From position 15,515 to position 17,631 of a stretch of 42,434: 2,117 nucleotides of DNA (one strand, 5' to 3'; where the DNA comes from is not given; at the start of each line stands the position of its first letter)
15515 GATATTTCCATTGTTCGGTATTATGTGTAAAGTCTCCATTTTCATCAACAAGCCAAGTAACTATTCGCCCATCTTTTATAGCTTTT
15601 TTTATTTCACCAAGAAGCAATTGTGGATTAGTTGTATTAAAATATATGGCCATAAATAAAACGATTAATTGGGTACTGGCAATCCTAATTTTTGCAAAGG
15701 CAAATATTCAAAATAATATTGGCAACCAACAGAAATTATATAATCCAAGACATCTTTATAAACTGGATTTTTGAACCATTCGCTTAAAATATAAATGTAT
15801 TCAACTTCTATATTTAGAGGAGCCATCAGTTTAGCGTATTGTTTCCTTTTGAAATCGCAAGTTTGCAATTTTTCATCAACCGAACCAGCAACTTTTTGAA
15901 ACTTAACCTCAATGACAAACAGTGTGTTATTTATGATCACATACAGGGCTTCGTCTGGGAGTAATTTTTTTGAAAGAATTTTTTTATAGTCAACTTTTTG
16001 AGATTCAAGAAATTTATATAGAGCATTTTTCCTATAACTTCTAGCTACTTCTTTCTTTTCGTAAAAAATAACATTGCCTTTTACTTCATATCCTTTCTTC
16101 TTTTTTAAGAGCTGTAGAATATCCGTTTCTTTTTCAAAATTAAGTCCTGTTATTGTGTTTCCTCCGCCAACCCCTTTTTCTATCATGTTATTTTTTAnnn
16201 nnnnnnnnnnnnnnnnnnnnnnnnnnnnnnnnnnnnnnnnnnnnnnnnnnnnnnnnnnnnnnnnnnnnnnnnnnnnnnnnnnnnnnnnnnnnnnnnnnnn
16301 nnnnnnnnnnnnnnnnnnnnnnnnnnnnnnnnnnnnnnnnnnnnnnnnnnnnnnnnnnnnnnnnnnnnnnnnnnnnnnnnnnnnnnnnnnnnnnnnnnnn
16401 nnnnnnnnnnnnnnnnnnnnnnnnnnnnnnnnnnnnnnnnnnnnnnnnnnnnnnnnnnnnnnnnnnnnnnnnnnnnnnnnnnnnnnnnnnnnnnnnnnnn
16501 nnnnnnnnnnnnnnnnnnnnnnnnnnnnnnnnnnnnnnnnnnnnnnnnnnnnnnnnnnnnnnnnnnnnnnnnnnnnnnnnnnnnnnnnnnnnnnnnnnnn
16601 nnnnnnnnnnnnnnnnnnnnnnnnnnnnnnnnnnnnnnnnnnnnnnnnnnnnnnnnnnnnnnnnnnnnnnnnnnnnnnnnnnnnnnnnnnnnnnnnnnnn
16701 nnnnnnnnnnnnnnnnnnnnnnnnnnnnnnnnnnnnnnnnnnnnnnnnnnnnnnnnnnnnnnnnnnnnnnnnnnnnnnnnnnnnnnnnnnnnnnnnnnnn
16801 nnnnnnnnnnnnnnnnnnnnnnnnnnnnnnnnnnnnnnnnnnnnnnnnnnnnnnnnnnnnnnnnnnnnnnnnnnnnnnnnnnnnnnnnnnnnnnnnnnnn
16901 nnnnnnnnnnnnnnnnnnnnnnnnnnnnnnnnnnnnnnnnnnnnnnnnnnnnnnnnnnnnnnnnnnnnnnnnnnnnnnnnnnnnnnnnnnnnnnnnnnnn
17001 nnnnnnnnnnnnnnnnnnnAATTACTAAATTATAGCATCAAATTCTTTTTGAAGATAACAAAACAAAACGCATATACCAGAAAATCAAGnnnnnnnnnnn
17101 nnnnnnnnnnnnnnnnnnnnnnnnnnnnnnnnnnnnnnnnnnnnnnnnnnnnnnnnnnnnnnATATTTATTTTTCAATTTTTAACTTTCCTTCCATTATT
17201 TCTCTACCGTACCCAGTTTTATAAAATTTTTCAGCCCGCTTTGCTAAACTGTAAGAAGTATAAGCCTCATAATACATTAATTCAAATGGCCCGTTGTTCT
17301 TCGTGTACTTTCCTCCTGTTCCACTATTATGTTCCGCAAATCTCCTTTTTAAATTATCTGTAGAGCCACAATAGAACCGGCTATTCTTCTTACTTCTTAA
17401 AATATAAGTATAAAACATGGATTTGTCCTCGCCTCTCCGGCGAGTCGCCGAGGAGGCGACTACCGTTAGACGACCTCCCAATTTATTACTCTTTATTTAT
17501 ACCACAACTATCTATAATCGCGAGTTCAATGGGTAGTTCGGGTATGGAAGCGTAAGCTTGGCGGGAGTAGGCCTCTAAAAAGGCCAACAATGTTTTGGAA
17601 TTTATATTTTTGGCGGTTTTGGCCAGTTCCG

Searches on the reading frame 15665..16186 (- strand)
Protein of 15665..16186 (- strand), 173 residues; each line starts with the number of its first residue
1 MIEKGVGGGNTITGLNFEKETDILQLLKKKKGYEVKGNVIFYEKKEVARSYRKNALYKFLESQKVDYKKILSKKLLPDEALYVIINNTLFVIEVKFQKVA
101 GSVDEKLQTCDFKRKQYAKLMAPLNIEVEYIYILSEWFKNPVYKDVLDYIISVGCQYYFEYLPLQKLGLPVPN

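Call 4: search_protein_families(library=pfam, proteins=[window:15665-16186:-], max_evalue=1)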
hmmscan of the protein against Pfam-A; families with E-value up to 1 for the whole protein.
window:15665-16186:- (173 aa): 2 families
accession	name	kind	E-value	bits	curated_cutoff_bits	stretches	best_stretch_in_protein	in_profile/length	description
PF20472.4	PDDEXK_11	-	0.00076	19.7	23.7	1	68-107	42-81/145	PD-(D/E)XK nuclease superfamily domain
PF08378.17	NERD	-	0.0052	17.7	22.1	1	55-139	8-96/111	Nuclease-related domain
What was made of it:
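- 15665..16186 (-): 173-aa candidate restriction endonuclease of the PD-(D/E)xK type (P77-D78...E93-V-K95). Pfam hits are weak: PDDEXK_11 at 7.6e-4 and NERD at 5e-3 (call 4).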

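Call 5: search_protein_families(library=padloc, proteins=[window:15665-16186:-], max_evalue=1)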
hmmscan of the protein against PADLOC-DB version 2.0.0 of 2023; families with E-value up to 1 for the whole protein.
window:15665-16186:- (173 aa): 0 families

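Call 6: search_protein_families(library=ncbifam, proteins=[window:15665-16186:-], max_evalue=1)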
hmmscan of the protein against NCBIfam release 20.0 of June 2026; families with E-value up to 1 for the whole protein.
window:15665-16186:- (173 aa): 0 families

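Call 7: search_protein_families(library=phrogs, proteins=[window:15665-16186:-], max_evalue=1)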
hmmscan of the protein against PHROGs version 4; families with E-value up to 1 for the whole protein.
window:15665-16186:- (173 aa): 2 families
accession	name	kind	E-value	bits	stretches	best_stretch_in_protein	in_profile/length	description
phrog_8868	-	unknown function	0.12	13.4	1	20-46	21-47/88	-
phrog_37055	-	unknown function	0.29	12.1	0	102-145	83-125/136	-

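Call 8: search_solved_structures(query=window:15665-16186:-, max_evalue=10)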
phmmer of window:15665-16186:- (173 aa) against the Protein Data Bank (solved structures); distinct sequences matched with E-value up to 10: 2.
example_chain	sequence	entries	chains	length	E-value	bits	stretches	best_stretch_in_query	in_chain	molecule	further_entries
4mdu_A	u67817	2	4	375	0.1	15.9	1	24-100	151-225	Annexin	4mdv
9u78_A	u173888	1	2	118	0.56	13.5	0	133-159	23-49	Single Chain Protein of De Novo Designed Helix Bundles-4EH2 with KDPV Loop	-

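Call 100: search_dna_similar(query=window:15665-16186:-, collection=plasmids, mode=protein, max_evalue=0.001, max_rows=15)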
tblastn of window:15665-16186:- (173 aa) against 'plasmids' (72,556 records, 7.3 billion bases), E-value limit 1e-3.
Records with a match: 4; places in all: 4; records where one place covers at least 80% of the query: 4.
Best place of each record, by identity: <60% 4.
By first word of the organism name: Neisseria 2; Leuconostoc 1; Fructilactobacillus 1.
By predicted mobility (MOB-suite, as given by PLSDB): non-mobilizable 3; mobilizable 1.
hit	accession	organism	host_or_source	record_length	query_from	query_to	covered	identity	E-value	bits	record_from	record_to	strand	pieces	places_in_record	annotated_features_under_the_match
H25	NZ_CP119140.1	Neisseria gonorrhoeae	Homo sapiens,whole organism,blood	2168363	1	170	98%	49.4%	3e-38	182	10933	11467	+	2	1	none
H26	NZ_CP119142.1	Neisseria gonorrhoeae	Homo sapiens,whole organism,synovial ...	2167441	1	170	98%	49.4%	3e-38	182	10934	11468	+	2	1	none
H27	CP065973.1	Leuconostoc pseudomesenteroides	-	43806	1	169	98%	27.9%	5e-5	50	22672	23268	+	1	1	hypothetical protein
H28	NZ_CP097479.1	Fructilactobacillus ixorae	Ixora coccinea L.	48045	5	169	95%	26.6%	3e-4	47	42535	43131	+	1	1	hypothetical protein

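Call 101: get_annotated_region(hit=H25, flank=3000)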
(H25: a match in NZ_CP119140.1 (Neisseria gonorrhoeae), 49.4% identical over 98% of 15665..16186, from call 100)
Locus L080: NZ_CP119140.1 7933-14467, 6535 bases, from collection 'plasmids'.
description: Neisseria gonorrhoeae strain 2022NG-0076 plasmid p2022NG-0076_1, complete sequence
organism: Neisseria gonorrhoeae (NCBI taxid 485)
taxonomy: Bacteria; Pseudomonadota; Betaproteobacteria; Neisseriales; Neisseriaceae; Neisseria; Neisseria gonorrhoeae
host: -; source: Homo sapiens,whole organism,blood; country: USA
typing (MOB-suite, as given by PLSDB): non-mobilizable
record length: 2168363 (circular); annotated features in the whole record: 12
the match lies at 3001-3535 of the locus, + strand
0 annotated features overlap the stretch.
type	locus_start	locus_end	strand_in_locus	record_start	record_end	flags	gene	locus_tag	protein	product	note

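Call 102: get_annotated_region(hit=H27, flank=2500)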
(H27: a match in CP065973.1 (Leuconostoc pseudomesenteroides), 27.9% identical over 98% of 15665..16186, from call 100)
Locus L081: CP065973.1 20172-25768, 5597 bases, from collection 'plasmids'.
description: Leuconostoc pseudomesenteroides strain FDAARGOS_1004 plasmid unnamed1, complete sequence
organism: Leuconostoc pseudomesenteroides (NCBI taxid 33968)
taxonomy: Bacteria; Bacillota; Bacilli; Lactobacillales; Lactobacillaceae; Leuconostoc; Leuconostoc pseudomesenteroides
host: -; source: -; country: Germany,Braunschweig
typing (MOB-suite, as given by PLSDB): mobilizable; relaxase MOBT
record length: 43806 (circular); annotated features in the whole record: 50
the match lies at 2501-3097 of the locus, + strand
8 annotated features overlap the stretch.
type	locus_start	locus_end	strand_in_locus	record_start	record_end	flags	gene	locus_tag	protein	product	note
CDS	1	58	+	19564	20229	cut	-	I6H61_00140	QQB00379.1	hypothetical protein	-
CDS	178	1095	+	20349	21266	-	-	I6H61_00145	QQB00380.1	IS30 family transposase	-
CDS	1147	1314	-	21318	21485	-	-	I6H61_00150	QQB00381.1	hypothetical protein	-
CDS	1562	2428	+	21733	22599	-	-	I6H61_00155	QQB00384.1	DNA adenine methylase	-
CDS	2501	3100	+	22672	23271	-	-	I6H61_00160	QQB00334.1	hypothetical protein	-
CDS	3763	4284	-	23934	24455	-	-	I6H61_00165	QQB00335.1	hypothetical protein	-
CDS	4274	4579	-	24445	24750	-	-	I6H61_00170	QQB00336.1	hypothetical protein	-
CDS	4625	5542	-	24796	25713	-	-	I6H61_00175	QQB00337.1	IS30 family transposase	-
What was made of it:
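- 15665..16186 (-): A 28%-identical homolog lies behind a DNA adenine methylase on a Leuconostoc plasmid (call 102).
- A distant homolog of the 173-aa protein lies behind an adenine methylase on a Leuconostoc plasmid (call 102).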

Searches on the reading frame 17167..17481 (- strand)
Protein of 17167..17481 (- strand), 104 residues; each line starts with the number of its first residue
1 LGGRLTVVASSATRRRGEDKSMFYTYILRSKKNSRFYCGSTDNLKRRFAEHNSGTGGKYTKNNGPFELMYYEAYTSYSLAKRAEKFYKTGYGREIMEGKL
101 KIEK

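Call 4: search_protein_families(library=pfam, proteins=[window:17167-17481:-], max_evalue=1)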
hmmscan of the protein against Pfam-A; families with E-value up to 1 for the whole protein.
window:17167-17481:- (104 aa): 2 families
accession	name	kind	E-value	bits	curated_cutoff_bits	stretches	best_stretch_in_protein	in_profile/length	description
PF01541.30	GIY-YIG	-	4e-19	69.1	22.6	1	22-93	1-74/78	GIY-YIG catalytic domain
PF10544.15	T5orf172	-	0.004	18.1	20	1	24-85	2-61/101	T5orf172 domain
